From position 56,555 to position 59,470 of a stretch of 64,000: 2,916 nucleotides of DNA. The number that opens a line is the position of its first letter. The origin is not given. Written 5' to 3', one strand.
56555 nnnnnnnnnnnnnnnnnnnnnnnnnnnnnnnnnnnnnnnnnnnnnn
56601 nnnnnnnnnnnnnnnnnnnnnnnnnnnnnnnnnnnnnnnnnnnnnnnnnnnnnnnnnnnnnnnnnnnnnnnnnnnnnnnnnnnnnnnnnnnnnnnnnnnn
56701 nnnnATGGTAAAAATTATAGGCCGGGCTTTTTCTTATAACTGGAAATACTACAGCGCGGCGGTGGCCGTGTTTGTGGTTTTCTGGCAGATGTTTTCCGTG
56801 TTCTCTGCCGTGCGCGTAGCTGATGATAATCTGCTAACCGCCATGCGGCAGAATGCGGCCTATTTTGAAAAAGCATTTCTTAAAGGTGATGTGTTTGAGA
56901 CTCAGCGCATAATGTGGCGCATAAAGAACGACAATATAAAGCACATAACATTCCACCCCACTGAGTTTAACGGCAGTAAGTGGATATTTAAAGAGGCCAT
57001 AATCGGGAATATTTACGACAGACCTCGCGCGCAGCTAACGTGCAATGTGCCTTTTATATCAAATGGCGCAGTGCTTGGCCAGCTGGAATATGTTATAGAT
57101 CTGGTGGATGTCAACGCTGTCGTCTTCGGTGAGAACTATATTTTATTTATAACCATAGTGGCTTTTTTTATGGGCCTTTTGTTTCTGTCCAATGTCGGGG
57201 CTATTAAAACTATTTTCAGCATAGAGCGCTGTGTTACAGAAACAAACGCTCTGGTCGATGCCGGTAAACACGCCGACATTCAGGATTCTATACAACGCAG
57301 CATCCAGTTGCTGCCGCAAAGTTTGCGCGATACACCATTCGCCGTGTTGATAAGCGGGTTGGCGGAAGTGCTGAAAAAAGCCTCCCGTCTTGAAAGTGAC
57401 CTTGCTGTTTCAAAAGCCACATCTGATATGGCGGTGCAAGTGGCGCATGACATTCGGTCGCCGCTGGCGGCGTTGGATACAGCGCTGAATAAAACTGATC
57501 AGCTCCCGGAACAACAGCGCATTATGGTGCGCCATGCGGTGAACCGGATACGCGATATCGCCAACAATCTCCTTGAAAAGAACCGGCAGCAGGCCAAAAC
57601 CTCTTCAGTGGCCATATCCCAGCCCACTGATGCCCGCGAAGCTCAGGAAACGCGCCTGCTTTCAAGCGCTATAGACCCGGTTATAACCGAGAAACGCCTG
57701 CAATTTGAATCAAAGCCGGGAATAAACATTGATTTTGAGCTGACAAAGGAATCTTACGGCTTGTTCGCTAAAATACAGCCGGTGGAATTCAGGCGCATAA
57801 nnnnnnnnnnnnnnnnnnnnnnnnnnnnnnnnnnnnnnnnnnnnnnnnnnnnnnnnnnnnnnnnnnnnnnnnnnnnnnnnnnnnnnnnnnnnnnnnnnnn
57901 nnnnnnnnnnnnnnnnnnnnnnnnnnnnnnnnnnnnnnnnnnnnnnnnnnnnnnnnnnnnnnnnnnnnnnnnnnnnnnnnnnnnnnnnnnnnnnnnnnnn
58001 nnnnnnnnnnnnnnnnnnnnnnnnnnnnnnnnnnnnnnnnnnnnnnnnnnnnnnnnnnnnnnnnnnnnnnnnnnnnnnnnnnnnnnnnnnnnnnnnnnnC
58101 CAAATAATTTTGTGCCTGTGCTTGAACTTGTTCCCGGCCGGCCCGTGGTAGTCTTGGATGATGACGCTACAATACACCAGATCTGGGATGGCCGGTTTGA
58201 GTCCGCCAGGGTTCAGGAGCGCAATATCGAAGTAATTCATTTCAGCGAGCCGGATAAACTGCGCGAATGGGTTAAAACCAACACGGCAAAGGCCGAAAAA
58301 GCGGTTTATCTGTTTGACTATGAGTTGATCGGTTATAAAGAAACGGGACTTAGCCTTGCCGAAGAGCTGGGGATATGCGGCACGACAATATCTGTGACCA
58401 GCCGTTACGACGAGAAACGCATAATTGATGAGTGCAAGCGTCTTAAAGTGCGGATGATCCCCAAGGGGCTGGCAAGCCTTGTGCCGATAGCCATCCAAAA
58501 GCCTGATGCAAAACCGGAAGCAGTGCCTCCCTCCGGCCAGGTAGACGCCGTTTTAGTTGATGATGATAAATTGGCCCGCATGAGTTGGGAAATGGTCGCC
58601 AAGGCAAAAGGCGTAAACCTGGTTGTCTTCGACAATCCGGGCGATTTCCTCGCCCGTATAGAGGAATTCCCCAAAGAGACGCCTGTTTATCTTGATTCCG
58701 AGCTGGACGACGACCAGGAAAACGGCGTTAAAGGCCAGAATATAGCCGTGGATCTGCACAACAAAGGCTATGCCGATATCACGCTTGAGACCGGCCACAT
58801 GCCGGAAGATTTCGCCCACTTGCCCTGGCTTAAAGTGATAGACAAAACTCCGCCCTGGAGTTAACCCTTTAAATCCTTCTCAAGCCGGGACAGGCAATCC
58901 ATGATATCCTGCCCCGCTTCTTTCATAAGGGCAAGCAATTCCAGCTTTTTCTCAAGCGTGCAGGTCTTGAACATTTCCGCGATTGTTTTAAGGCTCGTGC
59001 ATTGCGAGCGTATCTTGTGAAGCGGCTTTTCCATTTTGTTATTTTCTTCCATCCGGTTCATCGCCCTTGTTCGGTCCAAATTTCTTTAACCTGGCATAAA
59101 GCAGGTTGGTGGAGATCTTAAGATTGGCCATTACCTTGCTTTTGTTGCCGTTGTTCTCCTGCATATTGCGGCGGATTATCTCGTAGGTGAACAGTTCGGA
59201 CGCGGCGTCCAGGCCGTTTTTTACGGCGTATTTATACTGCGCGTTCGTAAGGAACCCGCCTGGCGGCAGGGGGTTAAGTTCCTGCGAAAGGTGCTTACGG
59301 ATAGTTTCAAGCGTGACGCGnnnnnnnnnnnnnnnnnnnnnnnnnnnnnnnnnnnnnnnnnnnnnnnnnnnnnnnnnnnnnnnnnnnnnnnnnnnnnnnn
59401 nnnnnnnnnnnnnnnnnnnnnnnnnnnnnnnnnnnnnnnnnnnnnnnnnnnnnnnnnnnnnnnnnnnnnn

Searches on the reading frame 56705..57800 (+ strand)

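Call 67: search_protein_families(library=pfam, proteins=[window:56705-57800:+], max_evalue=0.1)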
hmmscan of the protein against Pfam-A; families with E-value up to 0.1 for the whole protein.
window:56705-57800:+ (365 aa): 2 families
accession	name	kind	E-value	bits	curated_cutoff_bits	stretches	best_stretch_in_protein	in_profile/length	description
PF00512.31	HisKA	-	0.0083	16.6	26.9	1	242-296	5-64/66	His Kinase A (phospho-acceptor) domain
PF20079.4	DUF6474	-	0.03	14.6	27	1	240-292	159-212/216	Family of unknown function (DUF6474)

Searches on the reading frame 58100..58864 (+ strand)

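Call 67: search_protein_families(library=pfam, proteins=[window:58100-58864:+], max_evalue=0.1)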
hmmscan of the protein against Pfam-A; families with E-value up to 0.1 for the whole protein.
window:58100-58864:+ (254 aa): 1 family
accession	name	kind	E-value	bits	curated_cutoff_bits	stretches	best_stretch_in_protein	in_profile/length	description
PF00072.30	Response_reg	-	0.016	15.8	30.2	0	151-203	2-53/111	Response regulator receiver domain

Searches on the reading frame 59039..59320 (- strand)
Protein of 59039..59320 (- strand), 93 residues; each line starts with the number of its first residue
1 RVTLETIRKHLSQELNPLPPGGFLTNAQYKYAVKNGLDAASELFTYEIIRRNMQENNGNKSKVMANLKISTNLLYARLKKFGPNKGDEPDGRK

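Call 67: search_protein_families(library=pfam, proteins=[window:59039-59320:-], max_evalue=0.1)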
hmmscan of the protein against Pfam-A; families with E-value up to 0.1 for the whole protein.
window:59039-59320:- (93 aa): 1 family
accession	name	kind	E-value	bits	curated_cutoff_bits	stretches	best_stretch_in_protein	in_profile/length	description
PF02954.25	HTH_8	-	0.0013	18.8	22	1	47-81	8-42/42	Bacterial regulatory protein, Fis family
